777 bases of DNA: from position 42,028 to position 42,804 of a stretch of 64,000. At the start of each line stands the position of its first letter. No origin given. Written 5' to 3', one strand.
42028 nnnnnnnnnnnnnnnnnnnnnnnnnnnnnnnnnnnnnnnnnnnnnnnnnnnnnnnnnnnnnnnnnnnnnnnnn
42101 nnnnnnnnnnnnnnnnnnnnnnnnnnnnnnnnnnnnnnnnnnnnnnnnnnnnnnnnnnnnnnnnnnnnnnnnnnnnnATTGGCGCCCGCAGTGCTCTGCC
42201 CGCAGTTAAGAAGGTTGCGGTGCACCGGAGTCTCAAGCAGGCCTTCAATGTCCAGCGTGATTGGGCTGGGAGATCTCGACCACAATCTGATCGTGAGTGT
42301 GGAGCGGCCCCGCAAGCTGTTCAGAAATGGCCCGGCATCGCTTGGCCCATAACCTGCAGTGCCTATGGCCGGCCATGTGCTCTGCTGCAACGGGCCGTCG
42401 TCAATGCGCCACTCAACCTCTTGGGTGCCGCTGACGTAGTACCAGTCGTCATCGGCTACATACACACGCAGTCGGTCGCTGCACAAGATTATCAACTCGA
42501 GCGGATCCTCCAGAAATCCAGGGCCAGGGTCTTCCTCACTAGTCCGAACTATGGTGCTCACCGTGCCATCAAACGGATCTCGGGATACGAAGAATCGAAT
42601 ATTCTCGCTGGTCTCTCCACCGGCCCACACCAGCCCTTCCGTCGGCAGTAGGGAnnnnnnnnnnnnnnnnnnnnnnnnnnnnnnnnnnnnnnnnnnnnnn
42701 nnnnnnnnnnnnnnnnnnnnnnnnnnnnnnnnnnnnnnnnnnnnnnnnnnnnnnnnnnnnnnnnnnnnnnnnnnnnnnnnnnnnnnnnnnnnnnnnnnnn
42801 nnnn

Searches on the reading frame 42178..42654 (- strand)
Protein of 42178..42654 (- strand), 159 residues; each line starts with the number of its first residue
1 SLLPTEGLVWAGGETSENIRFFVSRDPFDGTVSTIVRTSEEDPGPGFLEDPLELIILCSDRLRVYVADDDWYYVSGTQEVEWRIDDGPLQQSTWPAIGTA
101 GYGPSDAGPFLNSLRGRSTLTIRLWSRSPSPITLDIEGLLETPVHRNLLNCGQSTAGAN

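Call 58: find_homologous_proteins(query=A6, max_evalue=0.001)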
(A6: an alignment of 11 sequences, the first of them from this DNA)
Query A6 (11 sequences) (159 aa, profile of the alignment): 27 proteins with E <= 0.001 among 2130 candidates.
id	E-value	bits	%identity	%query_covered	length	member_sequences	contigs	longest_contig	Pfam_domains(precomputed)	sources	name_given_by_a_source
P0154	1.5e-38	150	100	100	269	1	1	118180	-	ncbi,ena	-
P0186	6.2e-34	135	27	89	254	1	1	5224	-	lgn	-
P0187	1.9e-32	130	29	89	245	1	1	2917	-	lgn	-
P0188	2.5e-32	130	28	89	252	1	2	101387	-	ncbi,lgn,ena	-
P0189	3.7e-32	129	30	89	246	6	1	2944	-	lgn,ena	-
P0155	5.3e-32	129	75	100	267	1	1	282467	-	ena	-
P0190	1.3e-31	128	30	89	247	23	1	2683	-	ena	-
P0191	8.5e-31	125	29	89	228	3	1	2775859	-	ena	-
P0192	9.7e-31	125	27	89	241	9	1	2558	-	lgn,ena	-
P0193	1.2e-30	124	28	89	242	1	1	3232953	-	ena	-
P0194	1.2e-30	124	28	89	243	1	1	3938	-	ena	-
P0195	1.1e-26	112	38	13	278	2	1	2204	-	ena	-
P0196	1.2e-25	108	23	35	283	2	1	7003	-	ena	-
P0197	2.0e-22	98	35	13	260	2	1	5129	-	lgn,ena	-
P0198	5.9e-22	96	38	13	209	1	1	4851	-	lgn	-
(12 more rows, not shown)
